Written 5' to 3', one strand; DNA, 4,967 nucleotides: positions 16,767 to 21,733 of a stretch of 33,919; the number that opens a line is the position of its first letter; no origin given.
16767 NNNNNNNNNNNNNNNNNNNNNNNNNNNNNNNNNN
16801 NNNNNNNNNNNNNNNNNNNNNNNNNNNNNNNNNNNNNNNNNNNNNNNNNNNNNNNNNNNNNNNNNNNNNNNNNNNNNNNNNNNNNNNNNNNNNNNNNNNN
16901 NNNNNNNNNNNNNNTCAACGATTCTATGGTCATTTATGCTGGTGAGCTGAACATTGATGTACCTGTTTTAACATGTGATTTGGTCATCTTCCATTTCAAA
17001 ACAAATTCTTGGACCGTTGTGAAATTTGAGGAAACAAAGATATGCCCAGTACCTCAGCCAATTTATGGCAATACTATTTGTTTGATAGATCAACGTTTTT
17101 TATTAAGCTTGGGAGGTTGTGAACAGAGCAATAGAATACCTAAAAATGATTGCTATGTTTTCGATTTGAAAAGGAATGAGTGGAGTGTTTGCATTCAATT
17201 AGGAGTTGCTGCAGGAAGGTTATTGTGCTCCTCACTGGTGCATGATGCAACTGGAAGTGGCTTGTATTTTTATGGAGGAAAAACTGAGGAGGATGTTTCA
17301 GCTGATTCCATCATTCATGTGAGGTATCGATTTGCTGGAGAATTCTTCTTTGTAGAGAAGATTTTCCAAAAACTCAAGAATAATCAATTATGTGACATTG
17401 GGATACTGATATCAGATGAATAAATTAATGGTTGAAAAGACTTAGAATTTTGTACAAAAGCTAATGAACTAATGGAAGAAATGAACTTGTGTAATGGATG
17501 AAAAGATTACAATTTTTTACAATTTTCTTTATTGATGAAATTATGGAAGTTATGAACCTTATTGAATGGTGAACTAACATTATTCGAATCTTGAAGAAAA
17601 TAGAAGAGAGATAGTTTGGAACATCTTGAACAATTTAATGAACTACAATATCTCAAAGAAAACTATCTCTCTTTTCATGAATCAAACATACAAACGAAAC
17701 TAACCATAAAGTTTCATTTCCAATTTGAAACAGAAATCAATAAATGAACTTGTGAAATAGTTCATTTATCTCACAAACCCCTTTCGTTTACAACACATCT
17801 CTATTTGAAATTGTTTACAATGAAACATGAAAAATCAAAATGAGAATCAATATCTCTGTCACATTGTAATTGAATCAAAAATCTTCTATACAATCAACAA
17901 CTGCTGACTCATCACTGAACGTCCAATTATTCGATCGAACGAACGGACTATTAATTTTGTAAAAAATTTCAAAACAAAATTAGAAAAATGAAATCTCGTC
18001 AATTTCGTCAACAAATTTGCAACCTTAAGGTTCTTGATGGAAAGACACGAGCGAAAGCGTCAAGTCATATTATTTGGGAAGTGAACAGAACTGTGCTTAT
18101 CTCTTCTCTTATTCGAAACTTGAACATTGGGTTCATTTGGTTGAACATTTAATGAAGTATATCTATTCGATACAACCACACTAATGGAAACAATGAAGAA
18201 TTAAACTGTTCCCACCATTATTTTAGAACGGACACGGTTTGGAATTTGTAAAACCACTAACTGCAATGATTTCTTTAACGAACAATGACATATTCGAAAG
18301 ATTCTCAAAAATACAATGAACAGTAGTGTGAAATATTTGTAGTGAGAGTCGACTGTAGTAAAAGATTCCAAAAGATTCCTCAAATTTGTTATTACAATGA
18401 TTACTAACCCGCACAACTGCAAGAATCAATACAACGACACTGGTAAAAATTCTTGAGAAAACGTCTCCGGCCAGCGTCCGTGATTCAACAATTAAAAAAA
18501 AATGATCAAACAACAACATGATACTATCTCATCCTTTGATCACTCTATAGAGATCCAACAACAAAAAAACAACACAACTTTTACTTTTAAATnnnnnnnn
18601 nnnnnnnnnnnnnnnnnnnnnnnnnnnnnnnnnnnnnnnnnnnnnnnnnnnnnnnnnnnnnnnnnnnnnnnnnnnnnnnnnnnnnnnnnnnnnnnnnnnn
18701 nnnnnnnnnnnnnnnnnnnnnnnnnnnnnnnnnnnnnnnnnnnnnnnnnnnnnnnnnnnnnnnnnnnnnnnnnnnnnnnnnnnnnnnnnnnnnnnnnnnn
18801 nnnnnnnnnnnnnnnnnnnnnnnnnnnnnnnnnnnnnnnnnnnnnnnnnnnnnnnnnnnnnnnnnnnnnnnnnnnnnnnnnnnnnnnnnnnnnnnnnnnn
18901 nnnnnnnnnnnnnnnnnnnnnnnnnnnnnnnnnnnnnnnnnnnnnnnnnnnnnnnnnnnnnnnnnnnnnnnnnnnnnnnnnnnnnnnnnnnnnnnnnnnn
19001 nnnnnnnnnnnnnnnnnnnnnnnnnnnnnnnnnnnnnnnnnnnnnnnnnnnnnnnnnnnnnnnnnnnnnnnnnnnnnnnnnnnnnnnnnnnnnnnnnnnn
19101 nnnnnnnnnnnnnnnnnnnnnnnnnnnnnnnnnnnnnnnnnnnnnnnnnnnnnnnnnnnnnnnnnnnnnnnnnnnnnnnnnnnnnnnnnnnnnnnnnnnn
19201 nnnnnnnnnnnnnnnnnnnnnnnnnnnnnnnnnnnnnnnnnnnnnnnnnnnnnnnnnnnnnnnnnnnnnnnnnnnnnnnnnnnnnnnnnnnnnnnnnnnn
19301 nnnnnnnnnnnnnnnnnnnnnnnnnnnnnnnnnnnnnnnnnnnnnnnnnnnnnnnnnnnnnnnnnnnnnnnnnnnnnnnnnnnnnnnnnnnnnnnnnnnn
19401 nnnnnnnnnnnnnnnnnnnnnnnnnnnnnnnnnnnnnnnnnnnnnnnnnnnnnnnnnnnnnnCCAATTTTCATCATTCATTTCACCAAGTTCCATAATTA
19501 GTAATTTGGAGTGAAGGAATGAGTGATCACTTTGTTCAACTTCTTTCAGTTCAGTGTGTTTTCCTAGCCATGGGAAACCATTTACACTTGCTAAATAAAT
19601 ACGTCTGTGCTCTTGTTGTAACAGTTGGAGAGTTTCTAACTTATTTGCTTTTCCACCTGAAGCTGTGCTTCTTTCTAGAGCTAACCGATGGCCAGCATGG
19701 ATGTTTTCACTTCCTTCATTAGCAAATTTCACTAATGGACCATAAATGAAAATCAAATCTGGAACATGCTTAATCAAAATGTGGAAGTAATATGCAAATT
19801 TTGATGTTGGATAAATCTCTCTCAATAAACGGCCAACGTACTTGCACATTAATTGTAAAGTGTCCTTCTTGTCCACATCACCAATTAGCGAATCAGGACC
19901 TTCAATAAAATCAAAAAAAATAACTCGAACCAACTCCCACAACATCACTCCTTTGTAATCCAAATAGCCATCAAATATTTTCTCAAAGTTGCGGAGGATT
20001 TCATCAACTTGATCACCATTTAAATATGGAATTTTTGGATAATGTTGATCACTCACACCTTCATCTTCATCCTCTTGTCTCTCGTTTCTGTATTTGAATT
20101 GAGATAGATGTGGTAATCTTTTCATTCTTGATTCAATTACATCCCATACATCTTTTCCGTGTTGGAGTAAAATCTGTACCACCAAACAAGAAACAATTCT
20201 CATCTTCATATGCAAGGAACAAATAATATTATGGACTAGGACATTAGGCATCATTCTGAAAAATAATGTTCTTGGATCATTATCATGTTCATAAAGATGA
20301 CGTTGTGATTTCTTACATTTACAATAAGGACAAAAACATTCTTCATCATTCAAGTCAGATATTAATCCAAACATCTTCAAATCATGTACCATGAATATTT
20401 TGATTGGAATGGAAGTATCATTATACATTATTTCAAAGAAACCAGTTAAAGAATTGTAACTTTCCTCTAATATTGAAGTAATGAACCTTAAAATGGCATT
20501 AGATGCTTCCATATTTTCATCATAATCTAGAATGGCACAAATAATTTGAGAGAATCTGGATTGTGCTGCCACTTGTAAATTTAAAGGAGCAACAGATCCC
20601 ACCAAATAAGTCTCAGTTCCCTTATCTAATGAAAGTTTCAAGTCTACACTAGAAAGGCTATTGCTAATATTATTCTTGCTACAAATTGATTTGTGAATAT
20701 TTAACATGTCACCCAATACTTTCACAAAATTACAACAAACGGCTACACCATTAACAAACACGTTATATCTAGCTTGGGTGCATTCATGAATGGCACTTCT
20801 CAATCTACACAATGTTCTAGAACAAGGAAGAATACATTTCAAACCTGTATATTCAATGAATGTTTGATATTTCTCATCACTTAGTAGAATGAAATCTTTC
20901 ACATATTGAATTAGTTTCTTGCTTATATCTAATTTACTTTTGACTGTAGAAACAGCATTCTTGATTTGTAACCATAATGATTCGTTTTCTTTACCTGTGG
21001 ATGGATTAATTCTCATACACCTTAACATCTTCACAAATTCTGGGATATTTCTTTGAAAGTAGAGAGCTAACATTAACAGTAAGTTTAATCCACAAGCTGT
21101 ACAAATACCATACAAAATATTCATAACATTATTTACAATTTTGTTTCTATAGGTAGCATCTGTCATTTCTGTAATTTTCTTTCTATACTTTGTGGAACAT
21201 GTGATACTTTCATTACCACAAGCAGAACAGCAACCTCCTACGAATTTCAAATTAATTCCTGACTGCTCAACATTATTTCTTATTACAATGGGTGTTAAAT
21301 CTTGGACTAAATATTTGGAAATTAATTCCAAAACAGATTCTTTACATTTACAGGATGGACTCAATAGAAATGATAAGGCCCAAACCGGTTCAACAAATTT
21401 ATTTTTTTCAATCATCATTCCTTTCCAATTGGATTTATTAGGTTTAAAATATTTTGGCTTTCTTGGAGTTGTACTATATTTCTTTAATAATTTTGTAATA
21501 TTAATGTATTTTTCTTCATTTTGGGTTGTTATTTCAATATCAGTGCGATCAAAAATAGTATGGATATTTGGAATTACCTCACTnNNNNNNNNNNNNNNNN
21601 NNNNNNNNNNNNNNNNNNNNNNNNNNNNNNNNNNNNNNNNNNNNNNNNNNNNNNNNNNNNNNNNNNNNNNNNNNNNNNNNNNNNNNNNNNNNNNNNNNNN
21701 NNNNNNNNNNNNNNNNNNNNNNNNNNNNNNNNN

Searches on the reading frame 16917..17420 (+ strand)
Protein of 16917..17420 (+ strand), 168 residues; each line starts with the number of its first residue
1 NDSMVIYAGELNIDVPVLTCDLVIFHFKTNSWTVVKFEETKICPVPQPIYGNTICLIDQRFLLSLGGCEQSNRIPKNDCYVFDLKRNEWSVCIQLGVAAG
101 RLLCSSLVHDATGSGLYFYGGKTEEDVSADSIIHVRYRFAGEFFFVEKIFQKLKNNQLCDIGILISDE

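Call 25: find_homologous_proteins(query=window:16917-17420:+, max_evalue=1e-20)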
Query seq(168 aa): 34 candidates shared short words with the query, none scored E <= 1e-20.
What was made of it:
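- Tried and rejected: The word-index homology search with the Kelch fragment at E<=1e-20 found nothing (call 25).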

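Call 30: search_protein_families(library=pfam, max_evalue=0.01, proteins=[window:16917-17420:+])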
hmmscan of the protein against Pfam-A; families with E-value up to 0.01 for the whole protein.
window:16917-17420:+ (168 aa): 7 families
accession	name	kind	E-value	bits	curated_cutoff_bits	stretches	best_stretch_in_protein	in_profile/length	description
PF24681.1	Kelch_KLHDC2_KLHL20_DRC7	-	1.8e-13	50.7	50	1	2-125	63-176/221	KLHDC2/KLHL20/DRC7 Kelch-repeats domain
PF24981.1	Beta-prop_ATRN-LZTR1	-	5.1e-10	39.5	50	1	1-136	49-182/289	Attractin/LZTR1 beta-propeller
PF13418.12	Kelch_4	-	4.7e-09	36.5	21.6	1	53-91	6-43/49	Galactose oxidase, central domain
PF13415.12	Kelch_3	-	2.3e-05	24.9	22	0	66-92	8-33/48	Galactose oxidase, central domain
PF13964.12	Kelch_6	-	9.2e-05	22.8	25.3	0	51-92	4-43/50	Kelch motif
PF01344.31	Kelch_1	-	0.00046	20.1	20.1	0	66-92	18-42/46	Kelch motif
PF07646.21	Kelch_2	-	0.0016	18.8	21.3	0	50-95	3-47/48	Kelch motif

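Call 50: search_protein_representatives(protein=window:16917-17420:+)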
Query: 168 residues. Proteins with E-value up to 0.001 (for the whole library): 310; up to 1e-10: 6; up to 1e-30: 2. The best 150 are listed.
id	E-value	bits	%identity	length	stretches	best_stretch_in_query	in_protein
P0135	5.0e-115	397.6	76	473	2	1-168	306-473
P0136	6.6e-56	205.1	47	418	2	2-168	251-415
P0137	1.2e-14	70.9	31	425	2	2-84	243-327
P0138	2.3e-14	69.9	34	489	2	2-126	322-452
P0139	1.7e-12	63.8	29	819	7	19-93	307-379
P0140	4.7e-11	59.2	31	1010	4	20-90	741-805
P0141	1.1e-10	57.9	31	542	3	27-167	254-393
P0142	3.1e-10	56.5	26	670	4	16-127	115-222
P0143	3.3e-10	56.4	27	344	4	1-124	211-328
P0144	1.0e-09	54.8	31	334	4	2-124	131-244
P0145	1.1e-09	54.6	31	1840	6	45-90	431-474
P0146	2.1e-09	53.8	24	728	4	21-92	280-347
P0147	2.2e-09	53.7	29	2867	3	23-122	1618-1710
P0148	2.3e-09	53.6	28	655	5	44-123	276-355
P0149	3.5e-09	53.0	33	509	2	21-121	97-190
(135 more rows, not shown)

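Call 52: list_cluster_members(proteins=[P0135])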
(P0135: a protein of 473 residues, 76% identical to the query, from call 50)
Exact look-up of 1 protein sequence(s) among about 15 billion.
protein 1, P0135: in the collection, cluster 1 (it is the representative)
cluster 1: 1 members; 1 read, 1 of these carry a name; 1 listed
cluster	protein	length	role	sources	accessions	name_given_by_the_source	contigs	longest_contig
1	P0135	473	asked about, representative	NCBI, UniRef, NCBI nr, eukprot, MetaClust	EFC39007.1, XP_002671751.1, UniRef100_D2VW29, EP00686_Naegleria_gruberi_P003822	predicted protein [Naegleria gruberi] | Predicted protein n=1 Tax=Naegleria gruberi TaxID=5762 RepID=D2VW29_NAEGR | uncharacterized protein NAEGRDRAFT_52713 [Naegleria gruberi]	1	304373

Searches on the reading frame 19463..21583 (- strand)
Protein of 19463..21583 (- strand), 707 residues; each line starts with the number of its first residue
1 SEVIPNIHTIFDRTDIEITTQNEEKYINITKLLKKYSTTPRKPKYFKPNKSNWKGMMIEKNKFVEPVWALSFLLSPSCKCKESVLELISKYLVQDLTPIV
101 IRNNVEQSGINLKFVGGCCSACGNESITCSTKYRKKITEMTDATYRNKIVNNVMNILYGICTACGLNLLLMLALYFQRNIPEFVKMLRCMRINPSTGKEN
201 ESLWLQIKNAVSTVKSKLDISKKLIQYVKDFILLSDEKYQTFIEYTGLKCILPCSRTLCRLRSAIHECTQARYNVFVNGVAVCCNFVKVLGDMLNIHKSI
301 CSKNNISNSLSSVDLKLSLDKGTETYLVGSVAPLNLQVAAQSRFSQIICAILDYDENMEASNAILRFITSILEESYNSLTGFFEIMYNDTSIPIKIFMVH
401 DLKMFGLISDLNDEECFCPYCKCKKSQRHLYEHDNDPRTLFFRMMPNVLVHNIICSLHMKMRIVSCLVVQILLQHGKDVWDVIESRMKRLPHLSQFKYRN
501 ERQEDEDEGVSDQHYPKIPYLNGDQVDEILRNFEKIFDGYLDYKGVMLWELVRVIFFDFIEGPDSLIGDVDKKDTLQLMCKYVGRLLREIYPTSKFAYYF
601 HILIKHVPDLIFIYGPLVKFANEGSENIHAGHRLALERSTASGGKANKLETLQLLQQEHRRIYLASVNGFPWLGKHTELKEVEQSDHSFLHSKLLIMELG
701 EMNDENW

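Call 30: search_protein_families(library=pfam, max_evalue=0.01, proteins=[window:19463-21583:-])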
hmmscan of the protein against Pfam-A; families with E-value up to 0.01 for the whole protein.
window:19463-21583:- (707 aa): 0 families

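Call 49: search_protein_families(library=pfam, max_evalue=5, proteins=[window:19463-21583:-])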
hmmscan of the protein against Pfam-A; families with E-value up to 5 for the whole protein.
window:19463-21583:- (707 aa): 1 family
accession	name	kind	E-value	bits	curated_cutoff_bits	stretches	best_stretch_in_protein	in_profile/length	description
PF04383.19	KilA-N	-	0.036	14.4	23.8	1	15-51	5-42/107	KilA-N domain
